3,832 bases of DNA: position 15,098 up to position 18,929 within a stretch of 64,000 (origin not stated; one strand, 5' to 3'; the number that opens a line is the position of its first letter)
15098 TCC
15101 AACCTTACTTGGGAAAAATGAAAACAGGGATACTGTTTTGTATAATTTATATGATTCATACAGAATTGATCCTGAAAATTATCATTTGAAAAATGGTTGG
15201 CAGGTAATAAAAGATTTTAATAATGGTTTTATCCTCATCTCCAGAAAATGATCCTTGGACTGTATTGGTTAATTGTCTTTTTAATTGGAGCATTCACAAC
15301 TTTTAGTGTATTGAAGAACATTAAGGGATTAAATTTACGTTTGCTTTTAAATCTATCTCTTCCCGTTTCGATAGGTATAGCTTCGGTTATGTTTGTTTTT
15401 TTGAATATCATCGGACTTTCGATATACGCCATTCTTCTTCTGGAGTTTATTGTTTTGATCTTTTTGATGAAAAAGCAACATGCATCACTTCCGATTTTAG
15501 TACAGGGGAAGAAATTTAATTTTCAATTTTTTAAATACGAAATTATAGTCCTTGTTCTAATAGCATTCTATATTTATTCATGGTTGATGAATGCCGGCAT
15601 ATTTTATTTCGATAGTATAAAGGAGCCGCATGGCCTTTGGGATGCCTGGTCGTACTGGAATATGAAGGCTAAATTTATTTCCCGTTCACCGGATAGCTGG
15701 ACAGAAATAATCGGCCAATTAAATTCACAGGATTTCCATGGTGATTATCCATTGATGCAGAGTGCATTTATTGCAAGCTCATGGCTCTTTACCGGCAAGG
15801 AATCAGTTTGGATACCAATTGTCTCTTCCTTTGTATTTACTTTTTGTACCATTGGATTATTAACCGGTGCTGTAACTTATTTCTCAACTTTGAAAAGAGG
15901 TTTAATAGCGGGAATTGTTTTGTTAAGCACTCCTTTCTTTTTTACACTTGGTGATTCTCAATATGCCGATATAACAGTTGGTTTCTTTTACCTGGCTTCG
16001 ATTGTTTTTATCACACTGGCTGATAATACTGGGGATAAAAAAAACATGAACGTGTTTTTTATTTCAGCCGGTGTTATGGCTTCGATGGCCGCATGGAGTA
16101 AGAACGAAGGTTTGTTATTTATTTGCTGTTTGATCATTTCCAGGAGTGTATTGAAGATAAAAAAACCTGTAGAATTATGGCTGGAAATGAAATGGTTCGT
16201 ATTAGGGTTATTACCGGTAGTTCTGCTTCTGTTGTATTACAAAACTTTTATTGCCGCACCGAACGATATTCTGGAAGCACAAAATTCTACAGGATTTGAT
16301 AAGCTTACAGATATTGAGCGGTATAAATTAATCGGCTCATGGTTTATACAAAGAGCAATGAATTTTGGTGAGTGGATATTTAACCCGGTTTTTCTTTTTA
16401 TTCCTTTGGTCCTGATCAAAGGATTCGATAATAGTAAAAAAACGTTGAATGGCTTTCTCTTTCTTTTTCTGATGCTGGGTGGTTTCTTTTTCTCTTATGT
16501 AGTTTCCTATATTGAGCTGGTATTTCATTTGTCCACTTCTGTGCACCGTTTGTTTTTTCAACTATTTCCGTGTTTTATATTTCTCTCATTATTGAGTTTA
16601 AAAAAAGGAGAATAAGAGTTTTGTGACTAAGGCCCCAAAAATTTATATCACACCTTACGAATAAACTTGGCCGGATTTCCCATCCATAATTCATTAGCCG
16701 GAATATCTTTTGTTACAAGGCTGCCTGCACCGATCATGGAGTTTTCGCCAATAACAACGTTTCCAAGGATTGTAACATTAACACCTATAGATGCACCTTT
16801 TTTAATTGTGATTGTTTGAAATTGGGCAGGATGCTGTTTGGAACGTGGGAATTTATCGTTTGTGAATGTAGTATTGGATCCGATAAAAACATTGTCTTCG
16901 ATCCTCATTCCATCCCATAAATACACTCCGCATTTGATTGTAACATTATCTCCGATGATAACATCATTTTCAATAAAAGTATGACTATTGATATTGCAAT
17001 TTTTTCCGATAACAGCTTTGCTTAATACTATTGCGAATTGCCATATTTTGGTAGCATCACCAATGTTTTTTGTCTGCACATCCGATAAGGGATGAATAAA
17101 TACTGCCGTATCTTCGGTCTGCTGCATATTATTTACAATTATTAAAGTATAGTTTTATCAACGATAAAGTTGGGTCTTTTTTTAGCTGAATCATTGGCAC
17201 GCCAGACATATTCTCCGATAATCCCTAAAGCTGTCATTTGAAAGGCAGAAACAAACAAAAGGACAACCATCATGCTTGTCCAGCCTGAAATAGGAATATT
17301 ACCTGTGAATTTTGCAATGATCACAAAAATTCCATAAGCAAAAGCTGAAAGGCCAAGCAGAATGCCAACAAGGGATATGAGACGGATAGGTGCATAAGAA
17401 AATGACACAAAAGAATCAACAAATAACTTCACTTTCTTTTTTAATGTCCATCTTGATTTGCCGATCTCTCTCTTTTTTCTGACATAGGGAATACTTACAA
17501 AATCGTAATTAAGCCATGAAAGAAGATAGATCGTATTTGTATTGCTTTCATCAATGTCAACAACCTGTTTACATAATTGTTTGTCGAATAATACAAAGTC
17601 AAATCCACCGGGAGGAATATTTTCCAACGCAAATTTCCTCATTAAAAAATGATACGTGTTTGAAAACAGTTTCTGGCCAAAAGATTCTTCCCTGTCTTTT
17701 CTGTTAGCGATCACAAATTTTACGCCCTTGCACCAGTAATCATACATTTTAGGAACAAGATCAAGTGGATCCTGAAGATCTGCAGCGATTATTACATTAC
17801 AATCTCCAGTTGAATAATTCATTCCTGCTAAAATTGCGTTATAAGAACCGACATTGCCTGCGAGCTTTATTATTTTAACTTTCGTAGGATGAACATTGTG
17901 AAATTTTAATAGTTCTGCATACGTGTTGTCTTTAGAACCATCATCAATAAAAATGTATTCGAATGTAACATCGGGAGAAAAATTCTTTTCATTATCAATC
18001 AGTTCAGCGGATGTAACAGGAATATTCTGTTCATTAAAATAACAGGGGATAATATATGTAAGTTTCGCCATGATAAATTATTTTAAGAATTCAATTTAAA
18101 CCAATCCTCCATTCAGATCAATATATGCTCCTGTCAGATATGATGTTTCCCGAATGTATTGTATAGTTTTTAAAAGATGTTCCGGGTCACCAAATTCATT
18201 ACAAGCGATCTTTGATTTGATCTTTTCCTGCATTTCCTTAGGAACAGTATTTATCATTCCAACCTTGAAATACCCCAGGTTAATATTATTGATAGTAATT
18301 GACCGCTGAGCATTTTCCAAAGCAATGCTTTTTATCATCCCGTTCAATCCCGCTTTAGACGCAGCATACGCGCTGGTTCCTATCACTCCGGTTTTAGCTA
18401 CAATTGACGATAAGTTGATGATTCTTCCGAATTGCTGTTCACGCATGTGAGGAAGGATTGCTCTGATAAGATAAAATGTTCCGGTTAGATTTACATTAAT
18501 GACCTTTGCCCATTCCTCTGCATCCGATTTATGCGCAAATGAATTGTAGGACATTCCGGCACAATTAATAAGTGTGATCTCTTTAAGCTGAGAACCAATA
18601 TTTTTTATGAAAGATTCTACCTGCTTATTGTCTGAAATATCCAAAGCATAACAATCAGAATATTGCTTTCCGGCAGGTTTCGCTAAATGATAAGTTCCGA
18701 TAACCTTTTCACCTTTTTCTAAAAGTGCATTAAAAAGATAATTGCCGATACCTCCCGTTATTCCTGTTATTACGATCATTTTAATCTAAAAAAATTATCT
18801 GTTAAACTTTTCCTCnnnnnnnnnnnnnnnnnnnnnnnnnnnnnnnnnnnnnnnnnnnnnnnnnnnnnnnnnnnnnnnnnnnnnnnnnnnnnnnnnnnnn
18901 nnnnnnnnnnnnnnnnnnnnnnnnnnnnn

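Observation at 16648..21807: Bacterial TMTC-like (GT-C + TPR) protein in an operon with SDR, polyprenyl-P GT2 and sugar N-acetyltransferase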

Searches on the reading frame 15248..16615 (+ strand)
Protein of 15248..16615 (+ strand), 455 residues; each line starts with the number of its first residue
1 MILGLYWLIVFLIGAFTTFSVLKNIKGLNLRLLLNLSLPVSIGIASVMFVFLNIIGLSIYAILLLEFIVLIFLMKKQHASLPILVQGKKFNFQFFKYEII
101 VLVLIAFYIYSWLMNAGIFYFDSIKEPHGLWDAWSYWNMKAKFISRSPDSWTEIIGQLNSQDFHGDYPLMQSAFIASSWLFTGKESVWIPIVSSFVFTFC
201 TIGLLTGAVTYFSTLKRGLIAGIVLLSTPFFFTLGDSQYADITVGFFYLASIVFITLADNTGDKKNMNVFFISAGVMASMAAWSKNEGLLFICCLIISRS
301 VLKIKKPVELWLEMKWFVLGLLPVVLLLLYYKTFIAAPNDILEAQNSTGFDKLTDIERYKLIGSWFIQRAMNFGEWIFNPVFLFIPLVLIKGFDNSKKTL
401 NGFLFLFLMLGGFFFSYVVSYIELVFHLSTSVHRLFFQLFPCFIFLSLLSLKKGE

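Call 3: search_protein_families(library=pfam, proteins=[window:15248-16615:+], max_evalue=0.01)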
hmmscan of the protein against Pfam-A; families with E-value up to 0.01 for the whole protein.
window:15248-16615:+ (455 aa): 0 families

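Call 4: search_protein_families(library=ncbifam, proteins=[window:15248-16615:+], max_evalue=0.01)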
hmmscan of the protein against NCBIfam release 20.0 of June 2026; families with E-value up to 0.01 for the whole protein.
window:15248-16615:+ (455 aa): 0 families

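Call 35: search_protein_families(library=pfam, proteins=[window:15248-16615:+], max_evalue=10)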
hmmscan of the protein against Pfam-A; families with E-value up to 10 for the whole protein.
window:15248-16615:+ (455 aa): 0 families

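Call 77: search_protein_families(library=pfam, proteins=[window:15248-16615:+], max_evalue=0.01)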
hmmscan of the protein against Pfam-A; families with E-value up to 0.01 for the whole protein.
window:15248-16615:+ (455 aa): 0 families

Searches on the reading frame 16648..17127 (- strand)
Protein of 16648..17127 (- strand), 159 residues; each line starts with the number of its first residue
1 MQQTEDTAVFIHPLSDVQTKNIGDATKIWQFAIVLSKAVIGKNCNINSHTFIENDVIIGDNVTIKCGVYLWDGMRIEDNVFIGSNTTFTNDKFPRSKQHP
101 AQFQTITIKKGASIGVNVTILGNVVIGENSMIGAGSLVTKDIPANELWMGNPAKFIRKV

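Call 3: search_protein_families(library=pfam, proteins=[window:16648-17127:-], max_evalue=0.01)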
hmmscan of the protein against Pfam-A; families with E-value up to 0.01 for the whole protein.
window:16648-17127:- (159 aa): 6 families
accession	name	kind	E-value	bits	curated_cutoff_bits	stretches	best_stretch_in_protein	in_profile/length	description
PF00132.30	Hexapep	-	6e-24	83.1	27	3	106-140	2-36/36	Bacterial transferase hexapeptide (six repeats)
PF25084.1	LbH_EIF2B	-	4.6e-11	43.1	54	1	26-82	16-70/105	EIF2B subunit epsilon LbH domain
PF14602.12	Hexapep_2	-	1.8e-09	37.6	27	0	108-140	4-34/34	Hexapeptide repeat of succinyl-transferase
PF25247.1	LbH_GLGC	-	0.0011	19.4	27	0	22-66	76-119/135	GLGC left-handed parallel beta-helix domain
PF25087.1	GMPPB_C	-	0.0023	18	39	0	34-78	7-50/110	GMPPB C-terminal domain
PF24894.1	Hexapep_GlmU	-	0.0083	16.7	23.3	0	36-96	33-97/104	GlmU-like, C-terminal hexapeptide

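Call 4: search_protein_families(library=ncbifam, proteins=[window:16648-17127:-], max_evalue=0.01)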
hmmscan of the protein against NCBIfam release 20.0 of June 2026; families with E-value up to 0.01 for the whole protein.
window:16648-17127:- (159 aa): 55 families (the best 25 are shown)
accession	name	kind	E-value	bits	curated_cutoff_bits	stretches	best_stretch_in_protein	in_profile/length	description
TIGR03570.1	NeuD_NnaD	subfamily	2.6e-29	102.3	160.8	2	7-89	86-169/202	NeuD/PglB/VioB family sugar acetyltransferase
NF041874.1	EPS_EpsC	equivalog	8.6e-19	67.9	150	1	52-158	64-166/168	serine O-acetyltransferase EpsC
TIGR01853.1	lipid_A_lpxD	equivalog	3e-18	65.9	242.5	2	11-120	95-211/325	UDP-3-O-(3-hydroxymyristoyl)glucosamine N-acyltransferase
NF002060.0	PRK00892.1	subfamily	1.7e-17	63.6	207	2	7-93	100-187/345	UDP-3-O-(3-hydroxymyristoyl)glucosamine N-acyltransferase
NF050158.1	CarbAnhydGPos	equivalog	1.8e-17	63.5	250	1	99-159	81-143/172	gamma carbonic anhydrase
NF007240.0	PRK09677.1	equivalog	1.3e-15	57.4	243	1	36-158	64-183/192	putative lipopolysaccharide biosynthesis O-acetyl transferase WbbJ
NF007076.0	PRK09527.1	equivalog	8.4e-15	54.7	347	1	75-159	97-185/203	galactoside O-acetyltransferase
TIGR01172.1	cysE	equivalog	1.3e-14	54.6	210.65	1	66-154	80-162/162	serine O-acetyltransferase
NF003657.0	PRK05289.1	equivalog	1.4e-13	50.6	226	2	11-70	6-66/264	acyl-ACP--UDP-N-acetylglucosamine O-acyltransferase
NF010935.0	PRK14355.1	equivalog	1.4e-13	50.3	718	2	107-149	399-441/459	bifunctional UDP-N-acetylglucosamine diphosphorylase/glucosamine-1-phosphate N-acetyltransferase GlmU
NF058585.1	HptprglPActTf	PfamEq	2.3e-13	50.1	300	1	75-158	79-159/172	heptaprenylglyceryl phosphate O-acetyltransferase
NF007797.0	PRK10502.1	subfamily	4e-13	49.4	192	1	75-157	94-177/183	WcaF family extracellular polysaccharide biosynthesis acetyltransferase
TIGR03532.1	DapD_Ac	equivalog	4.1e-13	49.5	231.75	1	13-159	78-214/231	2,3,4,5-tetrahydropyridine-2,6-dicarboxylate N-acetyltransferase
TIGR01173.1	glmU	equivalog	1e-12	47.7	366.85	1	8-152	303-438/452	bifunctional UDP-N-acetylglucosamine diphosphorylase/glucosamine-1-phosphate N-acetyltransferase GlmU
NF010937.0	PRK14357.1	equivalog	1.8e-12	46.9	658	2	106-155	384-433/448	bifunctional UDP-N-acetylglucosamine diphosphorylase/glucosamine-1-phosphate N-acetyltransferase GlmU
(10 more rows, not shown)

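Call 70: search_solved_structures(query=window:16648-17127:-, max_evalue=0.00001)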
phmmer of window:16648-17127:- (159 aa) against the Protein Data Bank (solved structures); distinct sequences matched with E-value up to 0.00001: 78 (the best 60 are shown).
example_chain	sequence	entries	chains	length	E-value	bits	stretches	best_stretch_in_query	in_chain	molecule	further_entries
7s43_A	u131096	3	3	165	7.8e-61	207.8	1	10-143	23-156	N-acetyltransferase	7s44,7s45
7s3u_A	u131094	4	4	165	4.9e-60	205.2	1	10-143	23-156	N-acetyltransferase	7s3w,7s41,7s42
4mzu_A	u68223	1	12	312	1.7e-57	197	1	11-155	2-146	WxcM-like protein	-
3mqg_A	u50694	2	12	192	3.9e-24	88.6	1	10-156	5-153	Lipopolysaccharides biosynthesis acetyltransferase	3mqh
3fs8_A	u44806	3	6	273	1.7e-18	70.3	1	37-156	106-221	QdtC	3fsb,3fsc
4egg_A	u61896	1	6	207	2.5e-16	63.3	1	55-159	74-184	Putative acetyltransferase SACOL2570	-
4dcl_A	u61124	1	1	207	2.5e-16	63.2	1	55-159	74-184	Putative acetyltransferase SACOL2570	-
3ftt_A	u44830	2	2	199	2.7e-16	63.2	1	55-159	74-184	Putative acetyltransferase SACOL2570 | Galactoside O-acetyltransferase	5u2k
3v4e_A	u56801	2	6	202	2.8e-16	63.1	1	55-159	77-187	Galactoside O-acetyltransferase | Putative acetyltransferase SACOL2570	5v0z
7ar7_y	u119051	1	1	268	5.1e-11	46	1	41-158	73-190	Gamma carbonic anhydrase 2, mitochondrial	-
7aqq_y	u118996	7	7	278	5.3e-11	46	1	51-158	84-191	Gamma carbonic anhydrase 2, mitochondrial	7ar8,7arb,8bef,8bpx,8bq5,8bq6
4m9c_A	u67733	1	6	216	5.7e-11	45.9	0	21-87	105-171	Bacterial transferase hexapeptide (Three repeats) family protein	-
7ar9_y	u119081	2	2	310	8e-11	45.4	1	22-159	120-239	CA2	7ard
6x89_G2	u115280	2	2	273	8.9e-11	45.2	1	98-159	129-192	gamma carbonic anhydrase 1, mitochondrial-like | NDUCA2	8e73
1kqa_A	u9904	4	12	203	1.3e-10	44.7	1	40-159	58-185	GALACTOSIDE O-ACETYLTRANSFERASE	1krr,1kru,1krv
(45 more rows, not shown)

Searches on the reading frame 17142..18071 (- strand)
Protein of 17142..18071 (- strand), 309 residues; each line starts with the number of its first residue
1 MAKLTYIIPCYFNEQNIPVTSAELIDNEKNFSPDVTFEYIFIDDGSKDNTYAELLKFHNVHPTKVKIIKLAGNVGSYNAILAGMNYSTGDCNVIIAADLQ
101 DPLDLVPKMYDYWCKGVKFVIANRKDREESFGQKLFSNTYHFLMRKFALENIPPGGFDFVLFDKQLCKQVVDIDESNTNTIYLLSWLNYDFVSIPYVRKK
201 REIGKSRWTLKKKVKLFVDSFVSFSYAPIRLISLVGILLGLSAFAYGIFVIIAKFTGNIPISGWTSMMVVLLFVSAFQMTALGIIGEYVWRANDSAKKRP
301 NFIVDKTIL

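Call 3: search_protein_families(library=pfam, proteins=[window:17142-18071:-], max_evalue=0.01)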
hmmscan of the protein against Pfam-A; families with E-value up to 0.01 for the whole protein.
window:17142-18071:- (309 aa): 1 family
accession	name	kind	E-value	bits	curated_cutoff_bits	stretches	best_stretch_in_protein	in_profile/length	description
PF00535.33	Glycos_transf_2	-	1.3e-22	81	23.3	1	7-169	3-166/168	Glycosyl transferase family 2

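Call 4: search_protein_families(library=ncbifam, proteins=[window:17142-18071:-], max_evalue=0.01)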
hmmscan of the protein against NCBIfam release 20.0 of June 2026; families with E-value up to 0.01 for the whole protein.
window:17142-18071:- (309 aa): 6 families
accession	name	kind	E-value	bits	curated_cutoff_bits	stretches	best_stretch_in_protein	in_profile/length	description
NF047588.1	GlcsyltransPgfSStrep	equivalog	8.6e-51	173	500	1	3-307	2-305/308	glycosyltransferase PgfS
NF007986.1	PRK10714.1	equivalog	2.1e-35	122.2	529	1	3-308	7-312/316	undecaprenyl-phosphate 4-deoxy-4-formamido-L-arabinose transferase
TIGR03937.1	PgaC_IcaA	equivalog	4.4e-09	35.8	422.3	1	3-98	46-135/407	poly-beta-1,6-N-acetyl-D-glucosamine synthase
NF041875.1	EPS_EpsD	equivalog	8.3e-05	22.1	370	1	8-109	5-100/325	exopolysaccharide biosynthesis glycosyltransferase EpsD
NF007482.0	PRK10073.1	equivalog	0.0002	20.4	423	1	3-111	7-104/334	glycosyltransferase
TIGR04242.1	nodulat_NodC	equivalog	0.00043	19.3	550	1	5-108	51-151/395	chitooligosaccharide synthase NodC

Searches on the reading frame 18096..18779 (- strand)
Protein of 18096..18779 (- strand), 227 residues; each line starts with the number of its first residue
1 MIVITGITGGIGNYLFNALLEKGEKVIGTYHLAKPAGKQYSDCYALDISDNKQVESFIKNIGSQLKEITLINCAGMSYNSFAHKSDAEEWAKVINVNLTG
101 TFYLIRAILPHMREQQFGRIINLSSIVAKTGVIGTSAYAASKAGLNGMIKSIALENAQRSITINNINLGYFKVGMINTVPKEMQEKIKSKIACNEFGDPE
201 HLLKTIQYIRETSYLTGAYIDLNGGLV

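Call 3: search_protein_families(library=pfam, proteins=[window:18096-18779:-], max_evalue=0.01)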
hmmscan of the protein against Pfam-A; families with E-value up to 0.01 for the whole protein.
window:18096-18779:- (227 aa): 8 families
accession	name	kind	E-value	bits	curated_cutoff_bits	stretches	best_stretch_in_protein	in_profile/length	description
PF00106.31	adh_short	-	8.7e-42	143.3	26.6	1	2-181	3-192/195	short chain dehydrogenase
PF13561.12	adh_short_C2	-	8.5e-37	127.4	27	1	7-226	2-235/236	Enoyl-(Acyl carrier protein) reductase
PF08659.16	KR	-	8.1e-13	49.1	22.6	1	2-153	3-164/180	KR domain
PF01370.27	Epimerase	-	8.9e-11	42.1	20.9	1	2-161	1-165/240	NAD dependent epimerase/dehydratase family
PF16363.11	GDP_Man_Dehyd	-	7e-08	32.7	27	1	4-149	2-164/332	GDP-mannose 4,6 dehydratase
PF08643.16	DUF1776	-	4e-05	23.6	25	1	87-181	113-209/294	Fungal family of unknown function (DUF1776)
PF23441.1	SDR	-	0.00011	22.1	27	1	29-226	51-255/258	SDR-like rossmann domain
PF04321.23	RmlD_sub_bind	-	0.0031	17.1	27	1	2-97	3-80/287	RmlD substrate binding domain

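Call 4: search_protein_families(library=ncbifam, proteins=[window:18096-18779:-], max_evalue=0.01)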
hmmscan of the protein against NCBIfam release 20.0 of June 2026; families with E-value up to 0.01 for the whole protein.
window:18096-18779:- (227 aa): 219 families (the best 25 are shown)
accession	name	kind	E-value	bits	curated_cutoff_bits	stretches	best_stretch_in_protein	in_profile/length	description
TIGR01830.1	3oxo_ACP_reduc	equivalog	1e-50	172.7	297.75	1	3-227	2-239/239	3-oxoacyl-[acyl-carrier-protein] reductase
NF009464.0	PRK12824.1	subfamily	1.2e-49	169.1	269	1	3-226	6-242/245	3-oxoacyl-ACP reductase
TIGR01829.1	AcAcCoA_reduct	subfamily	7e-48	163.4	302.1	1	3-226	4-240/242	acetoacetyl-CoA reductase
NF009466.0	PRK12826.1-2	subfamily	1.1e-47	162.6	222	1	2-226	6-244/248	3-oxoacyl-ACP reductase FabG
NF004198.0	PRK05653.1-3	equivalog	4.4e-46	157.4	296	1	2-226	10-246/248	3-oxoacyl-ACP reductase FabG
NF004199.0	PRK05653.1-4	equivalog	1.6e-43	149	301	1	3-227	9-246/247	3-oxoacyl-ACP reductase FabG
NF004197.0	PRK05653.1-1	equivalog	1.3e-42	146.2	332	1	2-226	10-246/249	3-oxoacyl-ACP reductase FabG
NF009546.0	PRK12935.1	equivalog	3.6e-40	138.1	418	1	3-226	10-245/247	acetoacetyl-CoA reductase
NF047420.2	EF_P_mod_YmfI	equivalog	1.7e-38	132.7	238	1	2-226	2-235/236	elongation factor P 5-aminopentanone reductase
NF042966.1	AcAcCoAred_PhaB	equivalog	1e-36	126.8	436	1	2-224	11-236/240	acetoacetyl-CoA reductase PhaB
NF040605.2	mycolic_FabG1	exception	1.3e-35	123.4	420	1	2-226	4-229/233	3-oxoacyl-ACP reductase FabG1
NF004200.0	PRK05653.1-5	equivalog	3.3e-35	121.8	273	1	3-227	6-242/242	3-oxoacyl-ACP reductase FabG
NF009547.0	PRK12936.1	subfamily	1.9e-34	119.3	436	1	3-226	10-242/245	3-ketoacyl-(acyl-carrier-protein) reductase NodG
NF006072.0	PRK08217.1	subfamily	4.1e-34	118.5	298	1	2-226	8-251/253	3-ketoacyl-(acyl-carrier-protein) reductase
NF053542.1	FlxB_rubin_SDR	equivalog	7.6e-34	117.5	340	1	4-226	5-239/239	flexirubin biosynthesis SDR family reductase FlxB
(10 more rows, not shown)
